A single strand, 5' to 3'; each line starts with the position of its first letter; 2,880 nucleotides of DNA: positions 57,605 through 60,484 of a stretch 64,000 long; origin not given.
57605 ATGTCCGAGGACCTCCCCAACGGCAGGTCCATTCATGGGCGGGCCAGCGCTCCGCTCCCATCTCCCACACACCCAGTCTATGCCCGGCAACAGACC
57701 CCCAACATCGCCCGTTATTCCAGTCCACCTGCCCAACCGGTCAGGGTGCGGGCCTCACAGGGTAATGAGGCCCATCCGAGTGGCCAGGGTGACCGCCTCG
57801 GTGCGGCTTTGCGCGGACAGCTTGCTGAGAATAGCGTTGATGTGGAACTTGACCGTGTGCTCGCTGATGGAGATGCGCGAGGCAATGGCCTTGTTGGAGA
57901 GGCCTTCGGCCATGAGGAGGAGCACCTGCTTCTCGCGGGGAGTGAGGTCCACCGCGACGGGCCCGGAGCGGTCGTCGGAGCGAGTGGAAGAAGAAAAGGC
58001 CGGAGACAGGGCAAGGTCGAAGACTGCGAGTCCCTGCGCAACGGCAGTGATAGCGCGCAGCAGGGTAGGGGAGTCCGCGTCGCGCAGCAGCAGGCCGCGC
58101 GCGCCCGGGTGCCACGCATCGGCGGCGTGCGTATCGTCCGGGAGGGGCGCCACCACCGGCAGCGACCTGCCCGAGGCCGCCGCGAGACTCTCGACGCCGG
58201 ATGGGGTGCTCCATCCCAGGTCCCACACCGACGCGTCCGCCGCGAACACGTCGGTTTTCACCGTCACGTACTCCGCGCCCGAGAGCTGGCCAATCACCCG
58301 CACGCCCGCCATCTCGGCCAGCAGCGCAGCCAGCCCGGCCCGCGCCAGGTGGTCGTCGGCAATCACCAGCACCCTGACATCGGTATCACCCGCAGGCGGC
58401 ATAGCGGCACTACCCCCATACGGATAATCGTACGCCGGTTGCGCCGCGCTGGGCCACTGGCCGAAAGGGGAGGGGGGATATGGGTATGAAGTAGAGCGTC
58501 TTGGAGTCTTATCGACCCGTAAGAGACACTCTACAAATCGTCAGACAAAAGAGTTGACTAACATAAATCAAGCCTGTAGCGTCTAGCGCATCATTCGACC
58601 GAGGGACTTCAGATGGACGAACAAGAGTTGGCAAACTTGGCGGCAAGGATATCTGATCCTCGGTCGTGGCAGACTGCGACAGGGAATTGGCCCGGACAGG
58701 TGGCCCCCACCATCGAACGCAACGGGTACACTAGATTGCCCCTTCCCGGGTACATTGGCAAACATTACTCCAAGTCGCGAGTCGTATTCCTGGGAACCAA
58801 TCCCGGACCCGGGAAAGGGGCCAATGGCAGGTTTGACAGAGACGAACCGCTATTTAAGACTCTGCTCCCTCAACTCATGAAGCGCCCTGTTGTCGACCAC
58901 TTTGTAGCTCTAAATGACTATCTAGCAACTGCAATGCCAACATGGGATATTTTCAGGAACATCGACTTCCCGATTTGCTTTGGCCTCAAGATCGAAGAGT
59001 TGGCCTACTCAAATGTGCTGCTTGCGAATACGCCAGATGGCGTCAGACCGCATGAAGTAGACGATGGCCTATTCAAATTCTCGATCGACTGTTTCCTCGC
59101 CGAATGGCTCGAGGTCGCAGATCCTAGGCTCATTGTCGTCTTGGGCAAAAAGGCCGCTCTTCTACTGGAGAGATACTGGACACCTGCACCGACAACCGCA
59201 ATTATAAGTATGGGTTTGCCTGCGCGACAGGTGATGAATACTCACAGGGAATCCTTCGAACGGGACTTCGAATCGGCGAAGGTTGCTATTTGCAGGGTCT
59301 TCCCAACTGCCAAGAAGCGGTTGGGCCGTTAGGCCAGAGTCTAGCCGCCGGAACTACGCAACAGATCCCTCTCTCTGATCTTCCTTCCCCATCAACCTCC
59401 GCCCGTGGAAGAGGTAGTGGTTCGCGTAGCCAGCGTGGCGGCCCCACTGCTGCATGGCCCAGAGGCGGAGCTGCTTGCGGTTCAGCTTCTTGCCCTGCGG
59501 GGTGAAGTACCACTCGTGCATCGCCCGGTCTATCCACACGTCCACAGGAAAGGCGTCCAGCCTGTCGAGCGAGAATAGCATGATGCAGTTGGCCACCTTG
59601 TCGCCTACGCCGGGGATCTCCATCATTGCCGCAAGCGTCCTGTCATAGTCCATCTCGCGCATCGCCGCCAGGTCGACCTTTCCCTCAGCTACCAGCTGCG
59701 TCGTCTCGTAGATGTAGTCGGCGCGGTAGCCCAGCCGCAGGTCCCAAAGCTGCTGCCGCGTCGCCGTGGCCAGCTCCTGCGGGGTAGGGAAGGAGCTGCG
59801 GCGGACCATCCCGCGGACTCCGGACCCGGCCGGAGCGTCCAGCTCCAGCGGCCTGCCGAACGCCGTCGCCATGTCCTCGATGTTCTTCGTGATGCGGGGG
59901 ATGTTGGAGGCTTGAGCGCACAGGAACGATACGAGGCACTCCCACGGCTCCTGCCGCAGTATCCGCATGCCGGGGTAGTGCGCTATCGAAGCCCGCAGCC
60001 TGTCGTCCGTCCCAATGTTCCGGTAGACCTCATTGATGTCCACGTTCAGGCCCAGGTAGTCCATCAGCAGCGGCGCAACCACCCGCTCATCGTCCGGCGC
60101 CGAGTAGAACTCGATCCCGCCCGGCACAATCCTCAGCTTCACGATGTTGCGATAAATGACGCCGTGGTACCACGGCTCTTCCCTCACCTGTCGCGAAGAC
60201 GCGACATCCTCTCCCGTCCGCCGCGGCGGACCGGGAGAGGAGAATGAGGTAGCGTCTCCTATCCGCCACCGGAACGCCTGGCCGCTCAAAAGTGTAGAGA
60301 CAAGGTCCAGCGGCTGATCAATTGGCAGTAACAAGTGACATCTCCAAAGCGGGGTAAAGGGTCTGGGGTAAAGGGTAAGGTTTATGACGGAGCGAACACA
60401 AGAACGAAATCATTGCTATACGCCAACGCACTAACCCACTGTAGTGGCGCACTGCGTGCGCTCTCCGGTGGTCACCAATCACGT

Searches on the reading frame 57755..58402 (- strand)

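Call 57: search_protein_families(library=pfam, proteins=[window:57755-58402:-], max_evalue=0.00001)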
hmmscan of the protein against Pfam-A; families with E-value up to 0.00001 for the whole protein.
window:57755-58402:- (215 aa): 2 families
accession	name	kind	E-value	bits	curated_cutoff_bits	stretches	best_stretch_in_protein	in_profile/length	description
PF00196.25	GerE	-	1.4e-20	73.1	23.5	1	153-207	3-57/57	Bacterial regulatory proteins, luxR family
PF08281.18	Sigma70_r4_2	-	1.2e-07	31.7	25.7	1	153-195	11-54/54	Sigma-70, region 4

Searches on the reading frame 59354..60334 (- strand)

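Call 57: search_protein_families(library=pfam, proteins=[window:59354-60334:-], max_evalue=0.00001)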
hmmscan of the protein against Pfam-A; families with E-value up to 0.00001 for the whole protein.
window:59354-60334:- (326 aa): 2 families
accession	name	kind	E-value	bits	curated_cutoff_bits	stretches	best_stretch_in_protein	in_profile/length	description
PF07934.18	OGG_N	-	6.3e-17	62.3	23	1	8-134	8-115/115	8-oxoguanine DNA glycosylase, N-terminal domain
PF00730.31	HhH-GPD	-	1.3e-08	35.6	26.2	1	136-292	2-106/108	HhH-GPD superfamily base excision DNA repair protein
